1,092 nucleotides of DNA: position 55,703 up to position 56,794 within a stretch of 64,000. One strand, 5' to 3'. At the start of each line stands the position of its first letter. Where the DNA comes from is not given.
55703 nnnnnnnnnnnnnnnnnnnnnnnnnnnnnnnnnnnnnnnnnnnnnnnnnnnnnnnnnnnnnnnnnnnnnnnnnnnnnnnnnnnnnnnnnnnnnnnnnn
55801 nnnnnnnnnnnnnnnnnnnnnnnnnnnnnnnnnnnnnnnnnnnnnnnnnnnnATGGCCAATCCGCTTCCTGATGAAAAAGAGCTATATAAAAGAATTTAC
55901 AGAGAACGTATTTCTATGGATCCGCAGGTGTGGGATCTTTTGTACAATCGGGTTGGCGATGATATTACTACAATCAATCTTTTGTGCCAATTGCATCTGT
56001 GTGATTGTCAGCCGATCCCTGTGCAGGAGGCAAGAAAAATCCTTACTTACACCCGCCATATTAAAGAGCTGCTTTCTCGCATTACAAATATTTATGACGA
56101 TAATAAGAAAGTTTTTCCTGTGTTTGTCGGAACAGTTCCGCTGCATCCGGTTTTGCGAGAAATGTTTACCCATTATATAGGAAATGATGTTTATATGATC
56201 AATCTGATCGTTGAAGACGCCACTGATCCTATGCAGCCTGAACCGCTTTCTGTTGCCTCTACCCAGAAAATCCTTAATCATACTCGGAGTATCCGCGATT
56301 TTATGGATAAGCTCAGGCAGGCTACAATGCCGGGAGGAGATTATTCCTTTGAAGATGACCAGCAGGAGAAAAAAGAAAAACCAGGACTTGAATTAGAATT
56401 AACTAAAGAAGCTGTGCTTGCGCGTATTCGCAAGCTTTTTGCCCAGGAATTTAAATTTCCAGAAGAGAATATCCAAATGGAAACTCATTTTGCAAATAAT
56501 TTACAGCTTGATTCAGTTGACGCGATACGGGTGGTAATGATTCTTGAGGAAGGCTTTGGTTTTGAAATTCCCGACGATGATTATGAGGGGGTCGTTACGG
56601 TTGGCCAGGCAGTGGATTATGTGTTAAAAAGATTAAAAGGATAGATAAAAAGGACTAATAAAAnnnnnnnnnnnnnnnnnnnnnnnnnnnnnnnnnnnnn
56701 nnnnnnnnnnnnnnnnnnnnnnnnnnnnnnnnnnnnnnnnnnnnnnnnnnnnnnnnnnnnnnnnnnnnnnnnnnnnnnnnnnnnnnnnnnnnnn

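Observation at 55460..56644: Response regulator translationally abutted to a novel protein: duplicated ~45-aa unknown module plus C-terminal ACP domain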

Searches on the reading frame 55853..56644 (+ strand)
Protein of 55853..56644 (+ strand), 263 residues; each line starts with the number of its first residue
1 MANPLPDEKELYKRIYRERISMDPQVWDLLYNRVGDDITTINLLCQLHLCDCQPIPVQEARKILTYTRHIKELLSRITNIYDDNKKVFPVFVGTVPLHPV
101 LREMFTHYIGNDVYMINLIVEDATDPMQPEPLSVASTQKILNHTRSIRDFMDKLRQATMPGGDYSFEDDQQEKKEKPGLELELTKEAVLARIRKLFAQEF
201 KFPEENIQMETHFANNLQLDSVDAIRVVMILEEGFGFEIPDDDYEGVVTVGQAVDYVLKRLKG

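Call 3: search_protein_families(library=pfam, proteins=[window:55853-56644:+], max_evalue=0.1)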
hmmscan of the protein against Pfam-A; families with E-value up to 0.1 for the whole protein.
window:55853-56644:+ (263 aa): 1 family
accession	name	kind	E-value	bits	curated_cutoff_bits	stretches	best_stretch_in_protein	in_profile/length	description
PF00550.31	PP-binding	-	3.8e-10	40.3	20.8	1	191-257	2-67/67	Phosphopantetheine attachment site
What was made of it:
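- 56402..56644 (+): AcpP-type acyl carrier protein domain (aa 184-263) plus the stop codon. The phosphopantetheine-site Ser221 is at 56513-56515. PF00550, 40.3 bits (call 3).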

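Call 4: search_protein_families(library=ncbifam, proteins=[window:55853-56644:+], max_evalue=1)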
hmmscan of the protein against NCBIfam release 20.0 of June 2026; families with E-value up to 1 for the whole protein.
window:55853-56644:+ (263 aa): 16 families
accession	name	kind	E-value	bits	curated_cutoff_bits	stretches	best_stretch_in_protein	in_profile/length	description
NF002148.0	PRK00982.1-2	subfamily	6.5e-18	64.4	71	1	185-260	2-77/79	acyl carrier protein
NF002150.0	PRK00982.1-4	subfamily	1.1e-17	64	66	1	184-260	2-78/80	acyl carrier protein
NF002149.0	PRK00982.1-3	equivalog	1.1e-16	60.5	106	1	188-260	4-76/78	acyl carrier protein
TIGR00517.1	acyl_carrier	equivalog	2.4e-16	59.4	70.45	1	186-259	2-75/77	acyl carrier protein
NF002151.0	PRK00982.1-5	equivalog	6.6e-15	55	92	1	188-260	4-76/78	acyl carrier protein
NF009104.0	PRK12449.1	equivalog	2.6e-14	52.9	70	1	183-261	1-79/80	acyl carrier protein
NF002147.0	PRK00982.1-1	equivalog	8.6e-13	47.9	84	1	183-259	3-79/83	acyl carrier protein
NF003757.0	PRK05350.1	equivalog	4e-12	46.1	65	1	184-261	3-80/83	acyl carrier protein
NF040636.1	AcpM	exception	2.3e-09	37.1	146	1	184-259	2-77/93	meromycolate extension acyl carrier protein AcpM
NF006031.0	PRK08172.1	equivalog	3.6e-07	30.7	76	1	189-262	6-79/82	acyl carrier protein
NF005079.0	PRK06508.1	equivalog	9.9e-05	22.7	83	1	189-253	5-69/93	acyl carrier protein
NF058660.1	cispen_ACP_AmcB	equivalog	0.0015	18.7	80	1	201-255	17-73/80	cispentacin biosynthesis acyl carrier protein AmcB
NF005798.0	PRK07639.1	equivalog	0.0017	18.7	100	1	184-257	2-78/91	petrobactin biosynthesis protein AsbD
NF006617.0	PRK09184.1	subfamily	0.012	15.6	70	1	203-244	32-74/96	phosphopantetheine-binding protein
NF006905.0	PRK09399.1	equivalog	0.083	13.2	63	1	121-145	15-39/48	small acid-soluble spore protein P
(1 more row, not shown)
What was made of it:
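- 56402..56644 (+): TIGR00517, 59.4 bits against a cut-off of 70.45 (call 4).
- On Housekeeping AcpP (TIGR00517 / PRK00982 equivalogs): NF002150: 64.0 against 66 (call 4).
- Closest known: Type II FAS acyl carrier protein. Different: Scores fall below the AcpP equivalog cut-offs (59.4 against 70.45 for TIGR00517; call 4).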

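Call 6: find_homologous_proteins(query=window:55853-56644:+, max_evalue=0.001)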
Query window:55853-56644:+ (263 aa): 121 proteins with E <= 0.001 among 400 candidates; the best 120 are listed.
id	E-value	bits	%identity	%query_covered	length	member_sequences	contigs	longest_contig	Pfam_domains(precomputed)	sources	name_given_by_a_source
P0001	1.4e-173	594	100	100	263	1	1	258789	PF00550.32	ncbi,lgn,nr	ncbi:MAG: acyl carrier protein [Candidatus Omnitrophica bacterium]|nr:acyl carrier protein [Candidat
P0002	1.8e-153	528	89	100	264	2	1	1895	PF00550.32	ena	-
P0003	7.0e-91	323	57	100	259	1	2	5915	PF00550.32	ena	-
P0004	5.6e-89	316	56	100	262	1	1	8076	-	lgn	-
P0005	2.5e-88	314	57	100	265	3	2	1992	PF00550.32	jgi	-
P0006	3.0e-88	314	58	100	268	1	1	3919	PF00550.32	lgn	-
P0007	3.1e-86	307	53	100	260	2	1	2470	PF00550.32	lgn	-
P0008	4.1e-86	307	56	100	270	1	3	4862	PF00550.32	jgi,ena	jgi:acyl carrier protein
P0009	2.2e-85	305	56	100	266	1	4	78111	PF00550.32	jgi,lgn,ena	jgi:acyl carrier protein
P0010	7.0e-85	303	52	100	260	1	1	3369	PF00550.32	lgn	-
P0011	2.7e-84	301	53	100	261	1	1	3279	-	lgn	-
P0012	8.0e-84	299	54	100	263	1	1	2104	PF00550.32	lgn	-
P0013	1.1e-83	299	52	98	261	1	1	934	PF00550.32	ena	-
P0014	2.0e-83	298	53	100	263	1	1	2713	PF00550.32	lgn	-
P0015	4.5e-83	297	52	100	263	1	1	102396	PF00550.32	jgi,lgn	jgi:acyl carrier protein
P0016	5.3e-83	297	53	100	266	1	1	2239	PF00550.32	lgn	-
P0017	1.9e-82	295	53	100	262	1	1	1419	PF00550.32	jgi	jgi:acyl carrier protein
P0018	7.9e-82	293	53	100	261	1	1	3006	PF00550.32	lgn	-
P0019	8.6e-82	293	52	100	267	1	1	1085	PF00550.32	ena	-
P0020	1.1e-81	292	53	100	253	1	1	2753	PF00550.32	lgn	-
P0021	1.3e-81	292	52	99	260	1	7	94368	PF00550.32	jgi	-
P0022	2.0e-81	292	52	100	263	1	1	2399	PF00550.32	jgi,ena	-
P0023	2.6e-81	291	52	100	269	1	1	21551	PF00550.32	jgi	-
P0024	4.2e-81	290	51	100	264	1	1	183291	PF00550.32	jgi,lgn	jgi:acyl carrier protein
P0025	5.0e-81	290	52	100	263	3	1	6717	PF00550.32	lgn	-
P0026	1.4e-80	289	56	100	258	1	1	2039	PF00550.32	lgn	-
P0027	1.9e-80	288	51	100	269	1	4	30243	PF00550.32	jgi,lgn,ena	-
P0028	3.4e-80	287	54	100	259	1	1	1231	PF00550.32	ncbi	-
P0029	7.7e-80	286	51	100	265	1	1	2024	PF00550.32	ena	-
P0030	1.6e-79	285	50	100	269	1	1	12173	PF00550.32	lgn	-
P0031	1.7e-79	285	53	100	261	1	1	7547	PF00550.32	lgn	-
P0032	1.9e-79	285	53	99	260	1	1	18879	PF00550.32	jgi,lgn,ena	-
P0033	2.1e-79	285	52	100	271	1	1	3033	PF00550.32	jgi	jgi:acyl carrier protein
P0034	2.3e-79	285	50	100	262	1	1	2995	PF00550.32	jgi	jgi:acyl carrier protein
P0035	3.3e-79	284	51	100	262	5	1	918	PF00550.32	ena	-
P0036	5.3e-79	284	52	99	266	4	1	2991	PF00550.32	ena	-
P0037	9.0e-79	283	50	100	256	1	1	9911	PF00550.32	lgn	-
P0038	1.6e-78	282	50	100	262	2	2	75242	PF00550.32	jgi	jgi:acyl carrier protein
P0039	3.0e-78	281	51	99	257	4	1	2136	PF00550.32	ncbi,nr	ncbi:MAG: acyl carrier protein [Candidatus Omnitrophica bacterium]|nr:acyl carrier protein [Candidat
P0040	3.2e-78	281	51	100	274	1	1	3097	PF00550.32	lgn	-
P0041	4.7e-78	280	51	100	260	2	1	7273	PF00550.32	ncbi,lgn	-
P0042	7.0e-78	280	51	100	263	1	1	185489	PF00550.32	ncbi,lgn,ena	-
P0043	9.1e-78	280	53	100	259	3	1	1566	PF00550.32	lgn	-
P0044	9.4e-78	280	51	99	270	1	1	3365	PF00550.32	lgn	-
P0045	1.6e-77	279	53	100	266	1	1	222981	PF00550.32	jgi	-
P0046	2.7e-77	278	52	100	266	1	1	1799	PF00550.32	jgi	jgi:acyl carrier protein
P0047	4.8e-77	277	55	96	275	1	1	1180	PF00550.32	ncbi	-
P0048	8.4e-77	276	51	100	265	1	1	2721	PF00550.32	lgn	-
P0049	9.5e-77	276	49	100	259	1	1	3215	PF14573.12,PF00550.32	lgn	-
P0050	3.0e-76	275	51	100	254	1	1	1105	PF00550.32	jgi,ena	-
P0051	4.3e-76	274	49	99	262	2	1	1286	PF00550.32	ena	-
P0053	1.1e-75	273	52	99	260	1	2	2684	PF00550.32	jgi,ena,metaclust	metaclust:\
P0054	1.2e-75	273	51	100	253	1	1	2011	PF00550.32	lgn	-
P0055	1.6e-75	272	49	100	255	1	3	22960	PF00550.32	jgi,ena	-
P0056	3.3e-75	271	50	100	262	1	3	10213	PF00550.32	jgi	jgi:acyl carrier protein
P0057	5.2e-75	271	51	100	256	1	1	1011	PF00550.32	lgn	-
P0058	6.4e-75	270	50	99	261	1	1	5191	PF00550.32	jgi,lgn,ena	-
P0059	9.7e-75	270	50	100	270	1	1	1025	PF00550.32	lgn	-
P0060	1.6e-74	269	50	100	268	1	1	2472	PF00550.32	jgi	-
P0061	4.6e-74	267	50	99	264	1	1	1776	PF00550.32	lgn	-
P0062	2.7e-73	265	48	100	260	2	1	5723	PF00550.32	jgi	-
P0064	1.4e-72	263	49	99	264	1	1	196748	PF00550.32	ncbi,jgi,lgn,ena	ncbi:MAG: phosphopantetheine-binding protein [Candidatus Omnitrophota bacterium]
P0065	4.1e-71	258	49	100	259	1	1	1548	PF00550.32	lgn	-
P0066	1.5e-70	256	50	99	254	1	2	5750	PF00550.32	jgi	jgi:acyl carrier protein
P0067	3.0e-67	245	47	100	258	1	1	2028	PF00550.32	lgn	-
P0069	1.6e-59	220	41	100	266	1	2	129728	-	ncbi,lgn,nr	ncbi:MAG: hypothetical protein HY761_07995 [Candidatus Omnitrophica bacterium]|nr:hypothetical prote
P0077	6.6e-55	205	58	60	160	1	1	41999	-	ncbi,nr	ncbi:MAG: hypothetical protein N2606_02420 [Candidatus Omnitrophica bacterium]|nr:hypothetical prote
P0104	7.9e-42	162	46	75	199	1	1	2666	PF00550.32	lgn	-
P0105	2.7e-41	160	49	61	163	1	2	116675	-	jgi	jgi:hypothetical protein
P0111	6.7e-39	152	45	61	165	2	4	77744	-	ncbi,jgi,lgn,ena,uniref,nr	ncbi:MAG: hypothetical protein COV72_07185 [Candidatus Omnitrophica bacterium CG11_big_fil_rev_8_21_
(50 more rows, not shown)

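Call 12: find_encoding_contigs(protein=P0024, flank=8000, max_places=2)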
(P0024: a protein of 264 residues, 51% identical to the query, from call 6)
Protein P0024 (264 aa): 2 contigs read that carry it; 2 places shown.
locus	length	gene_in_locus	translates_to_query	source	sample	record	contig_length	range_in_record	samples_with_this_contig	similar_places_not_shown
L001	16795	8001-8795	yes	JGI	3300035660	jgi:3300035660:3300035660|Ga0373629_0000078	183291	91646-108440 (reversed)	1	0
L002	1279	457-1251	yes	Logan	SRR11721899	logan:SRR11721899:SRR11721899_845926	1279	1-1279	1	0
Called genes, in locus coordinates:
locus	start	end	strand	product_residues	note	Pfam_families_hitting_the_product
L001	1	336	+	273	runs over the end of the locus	PF02397:Bac_transf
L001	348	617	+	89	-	PF07589:PEP_exosort_dom (weak)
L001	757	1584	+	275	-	PF07589:PEP_exosort_dom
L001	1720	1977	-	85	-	-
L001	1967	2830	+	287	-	PF26711:DUF8239, PF07589:PEP_exosort_dom (weak)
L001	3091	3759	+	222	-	-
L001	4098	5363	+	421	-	PF12728:HTH_17, PF13847:Methyltransf_31, PF08242:Methyltransf_12 (weak)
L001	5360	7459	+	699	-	PF16927:HisKA_7TM, PF13185:GAF_2 (weak), PF00512:HisKA (weak), PF02518:HATPase_c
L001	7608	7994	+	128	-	PF00072:Response_reg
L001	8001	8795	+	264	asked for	PF00550:PP-binding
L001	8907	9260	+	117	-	PF05635:23S_rRNA_IVP, PF22296:bAvd (weak)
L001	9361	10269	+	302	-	PF00899:ThiF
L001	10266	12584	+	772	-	PF02460:Patched (faint), PF03176:MMPL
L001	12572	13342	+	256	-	PF17131:TP_0789-like, PF07044:DUF1329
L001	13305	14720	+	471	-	PF06980:DUF1302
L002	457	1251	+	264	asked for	PF00550:PP-binding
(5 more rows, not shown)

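Call 13: find_encoding_contigs(protein=P0105, flank=8000, max_places=2)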
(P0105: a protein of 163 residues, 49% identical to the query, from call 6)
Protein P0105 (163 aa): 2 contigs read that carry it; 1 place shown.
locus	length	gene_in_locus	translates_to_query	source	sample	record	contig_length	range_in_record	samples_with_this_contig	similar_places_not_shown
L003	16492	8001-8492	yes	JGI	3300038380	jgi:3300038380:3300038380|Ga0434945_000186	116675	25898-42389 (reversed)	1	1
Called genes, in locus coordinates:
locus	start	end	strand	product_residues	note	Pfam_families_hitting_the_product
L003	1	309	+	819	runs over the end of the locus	PF00133:tRNA-synt_1, PF01406:tRNA-synt_1e (faint), PF09334:tRNA-synt_1g, PF13603:tRNA-synt_1_2, PF00133:tRNA-synt_1, PF09334:tRNA-synt_1g (weak), PF08264:Anticodon_1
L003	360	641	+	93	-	PF00633:HHH (faint), PF12826:HHH_2 (faint), PF14520:HHH_5 (faint), PF12836:HHH_3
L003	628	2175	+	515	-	PF13567:DUF4131, PF03772:Competence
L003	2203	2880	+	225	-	PF04493:Endonuclease_5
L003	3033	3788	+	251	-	PF00850:Hist_deacetyl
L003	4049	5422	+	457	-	PF07238:PilZ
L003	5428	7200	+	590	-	PF16927:HisKA_7TM, PF13185:GAF_2 (faint), PF13492:GAF_3 (weak)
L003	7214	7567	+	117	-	PF02518:HATPase_c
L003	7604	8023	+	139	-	PF00072:Response_reg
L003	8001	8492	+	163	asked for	-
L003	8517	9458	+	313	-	PF07719:TPR_2 (faint), PF13428:TPR_14 (faint), PF13432:TPR_16 (weak), PF13525:YfiO (weak), PF00515:TPR_1 (faint), PF13181:TPR_8 (faint), PF13174:TPR_6 (weak), PF13525:YfiO, +3 more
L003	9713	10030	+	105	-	PF04390:LptE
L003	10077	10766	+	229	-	PF21694:DNA_pol3_delta_C (faint)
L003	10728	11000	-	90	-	PF01649:Ribosomal_S20p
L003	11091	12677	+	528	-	PF03023:MurJ, PF01554:MatE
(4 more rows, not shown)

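Call 14: find_encoding_contigs(protein=P0111, flank=8000, max_places=2)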
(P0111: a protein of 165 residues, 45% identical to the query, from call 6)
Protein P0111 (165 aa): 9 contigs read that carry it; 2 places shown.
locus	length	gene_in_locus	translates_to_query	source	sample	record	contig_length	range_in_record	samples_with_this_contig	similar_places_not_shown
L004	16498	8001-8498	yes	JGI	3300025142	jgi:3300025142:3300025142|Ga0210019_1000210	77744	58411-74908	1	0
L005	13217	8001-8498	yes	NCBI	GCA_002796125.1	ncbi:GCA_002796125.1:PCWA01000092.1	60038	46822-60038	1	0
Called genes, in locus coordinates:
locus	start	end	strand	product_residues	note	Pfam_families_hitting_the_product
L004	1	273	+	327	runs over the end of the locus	PF01555:N6_N4_Mtase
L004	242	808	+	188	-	PF09195:Endonuc-BglII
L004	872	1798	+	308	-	-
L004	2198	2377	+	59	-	-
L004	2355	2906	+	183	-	PF22016:DUF6933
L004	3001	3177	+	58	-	PF12728:HTH_17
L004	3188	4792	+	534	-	PF00072:Response_reg, PF00109:ketoacyl-synt, PF02801:Ketoacyl-synt_C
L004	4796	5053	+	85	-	PF23297:ACP_SdgA_C (weak), PF00550:PP-binding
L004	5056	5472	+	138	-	PF13279:4HBT_2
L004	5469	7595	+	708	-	PF16927:HisKA_7TM, PF13185:GAF_2 (weak), PF13492:GAF_3 (faint), PF00512:HisKA (faint), PF02518:HATPase_c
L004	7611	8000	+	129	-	PF00072:Response_reg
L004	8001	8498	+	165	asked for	-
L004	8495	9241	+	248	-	PF00072:Response_reg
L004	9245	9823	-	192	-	PF13560:HTH_31 (faint), PF01381:HTH_3 (weak), PF07883:Cupin_2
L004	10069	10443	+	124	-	PF00072:Response_reg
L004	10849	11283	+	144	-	-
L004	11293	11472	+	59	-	-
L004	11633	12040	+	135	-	PF04492:Phage_rep_O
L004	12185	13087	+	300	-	-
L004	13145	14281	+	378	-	PF01935:DUF87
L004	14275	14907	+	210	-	PF02321:OEP (weak)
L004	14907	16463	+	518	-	PF04307:YdjM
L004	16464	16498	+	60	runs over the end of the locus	PF12728:HTH_17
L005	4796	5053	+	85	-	PF23297:ACP_SdgA_C (weak), PF00550:PP-binding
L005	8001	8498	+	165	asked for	-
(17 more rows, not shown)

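Call 18: find_encoding_contigs(protein=P0045, flank=9000, max_places=1)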
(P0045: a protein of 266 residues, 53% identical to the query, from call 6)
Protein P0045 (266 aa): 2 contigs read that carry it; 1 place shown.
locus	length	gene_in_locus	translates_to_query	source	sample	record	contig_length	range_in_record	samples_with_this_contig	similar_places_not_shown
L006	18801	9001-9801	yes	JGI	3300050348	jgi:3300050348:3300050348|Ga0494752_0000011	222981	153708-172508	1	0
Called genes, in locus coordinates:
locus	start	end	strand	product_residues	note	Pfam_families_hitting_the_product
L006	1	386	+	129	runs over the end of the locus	-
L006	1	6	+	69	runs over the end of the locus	-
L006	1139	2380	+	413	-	PF00109:ketoacyl-synt, PF02801:Ketoacyl-synt_C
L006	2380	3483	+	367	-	PF01488:Shikimate_DH, PF01118:Semialdhyde_dh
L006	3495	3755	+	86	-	PF00550:PP-binding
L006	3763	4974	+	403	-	PF00109:ketoacyl-synt, PF02801:Ketoacyl-synt_C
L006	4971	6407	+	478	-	PF00070:Pyr_redox (faint), PF00890:FAD_binding_2 (weak), PF00996:GDI (faint), PF01266:DAO, PF01946:Thi4 (weak), PF12831:FAD_oxidored (weak), PF13450:NAD_binding_8, PF01593:Amino_oxidase, +3 more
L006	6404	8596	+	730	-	PF16927:HisKA_7TM, PF01590:GAF, PF13492:GAF_3, PF00512:HisKA (weak), PF02518:HATPase_c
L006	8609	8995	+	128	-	PF00072:Response_reg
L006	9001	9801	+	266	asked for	PF00550:PP-binding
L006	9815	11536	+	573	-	PF05157:MshEN, PF00437:T2SSE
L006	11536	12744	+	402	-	PF28597:T2SSF_N, PF00482:T2SSF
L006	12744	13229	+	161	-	-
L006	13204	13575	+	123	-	PF07963:N_methyl (weak)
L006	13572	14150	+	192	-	PF07963:N_methyl (weak)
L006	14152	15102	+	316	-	PF14341:PilX_N (weak), PF21687:T2SSK_1st (faint), PF12836:HHH_3 (faint)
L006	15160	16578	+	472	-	PF11104:PilM_2, PF05137:PilN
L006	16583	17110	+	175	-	-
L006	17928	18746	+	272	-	PF01637:ATPase_2, PF13191:AAA_16 (weak), PF13401:AAA_22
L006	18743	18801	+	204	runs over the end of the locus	PF11356:T2SSC (weak)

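Call 19: find_encoding_contigs(protein=P0069, flank=9000, max_places=1)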
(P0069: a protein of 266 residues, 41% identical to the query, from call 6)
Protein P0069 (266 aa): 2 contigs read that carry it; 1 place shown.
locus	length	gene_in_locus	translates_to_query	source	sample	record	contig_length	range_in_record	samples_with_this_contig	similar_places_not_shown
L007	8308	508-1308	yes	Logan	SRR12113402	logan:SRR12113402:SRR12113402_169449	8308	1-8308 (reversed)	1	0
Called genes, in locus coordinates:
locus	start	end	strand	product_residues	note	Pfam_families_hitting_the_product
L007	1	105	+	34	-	?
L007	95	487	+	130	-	PF00072:Response_reg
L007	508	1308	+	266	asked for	-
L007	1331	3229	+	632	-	PF07660:STN (faint), PF21305:type_II_gspD_N0 (faint), PF03958:Secretin_N, PF00263:Secretin, PF13103:TonB_2 (faint), PF03544:TonB_C (weak)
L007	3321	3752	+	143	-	PF00572:Ribosomal_L13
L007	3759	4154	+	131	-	PF00380:Ribosomal_S9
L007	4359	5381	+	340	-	PF01118:Semialdhyde_dh, PF01408:GFO_IDH_MocA (weak), PF02774:Semialdhyde_dhC, PF22698:Semialdhyde_dhC_1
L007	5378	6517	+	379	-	PF01960:ArgJ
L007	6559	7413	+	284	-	PF00696:AA_kinase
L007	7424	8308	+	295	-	?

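Call 20: find_encoding_contigs(protein=P0077, flank=9000, max_places=1)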
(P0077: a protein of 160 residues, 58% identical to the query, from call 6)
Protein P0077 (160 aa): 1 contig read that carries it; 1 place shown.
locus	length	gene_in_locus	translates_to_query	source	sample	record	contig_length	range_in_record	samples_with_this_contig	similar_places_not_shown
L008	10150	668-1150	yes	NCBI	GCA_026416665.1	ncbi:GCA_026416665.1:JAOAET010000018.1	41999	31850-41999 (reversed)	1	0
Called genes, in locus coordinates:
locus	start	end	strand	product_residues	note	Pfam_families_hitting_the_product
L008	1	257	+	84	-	PF02518:HATPase_c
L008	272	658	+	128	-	PF00072:Response_reg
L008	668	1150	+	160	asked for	-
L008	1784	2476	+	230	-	-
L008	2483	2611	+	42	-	-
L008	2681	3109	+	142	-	-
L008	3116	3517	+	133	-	PF06252:GemA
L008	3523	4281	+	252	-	PF00881:Nitroreductase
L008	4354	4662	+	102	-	PF02915:Rubrerythrin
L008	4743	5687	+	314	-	PF13593:SBF_like, PF01758:SBF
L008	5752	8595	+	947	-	PF05228:CHASE4, PF00989:PAS, PF13426:PAS_9, PF00989:PAS, PF08448:PAS_4, PF13426:PAS_9, PF00512:HisKA, PF02518:HATPase_c, +3 more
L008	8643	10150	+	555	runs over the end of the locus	PF02554:CstA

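Call 23: predict_structure(alignment_id=A2)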
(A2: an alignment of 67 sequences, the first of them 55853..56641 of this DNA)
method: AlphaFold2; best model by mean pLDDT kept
length: 263 residues; sequences in the alignment: 67
mean_pLDDT: 81.4   pTM: 0.59
mean pLDDT of the five models: 81.4, 80.8, 80.8, 79.9, 78.5
residues with pLDDT >= 90: 87; 70-90: 128; 50-70: 22; < 50: 26
segments of 3 or more residues with pLDDT < 50: 82-88, 167-181
pLDDT, mean of each block of 10 residues (from residue 1): 69 87 85 92 93 93 94 80 48 67 89 93 85 93 93 86 50 43 79 89 88 87 83 85 79 89 79
secondary structure, 60 per line:
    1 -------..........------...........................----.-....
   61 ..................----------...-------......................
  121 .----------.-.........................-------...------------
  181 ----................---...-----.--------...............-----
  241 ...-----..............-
elements in order: H8-17 H24-50 H57-78 H99-121 H134-158 H185-200 H221-235 H250-262
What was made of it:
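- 56333..56401 (+): Variable, charged, low-confidence linker (aa 161-183). pLDDT below 50 for residues 167-181 (call 23).
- On PP-binding / acyl carrier protein (PF00550): AF2 predicts helices 185-200, 221-235 and 250-262 with pLDDT of about 80-89 (call 23).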
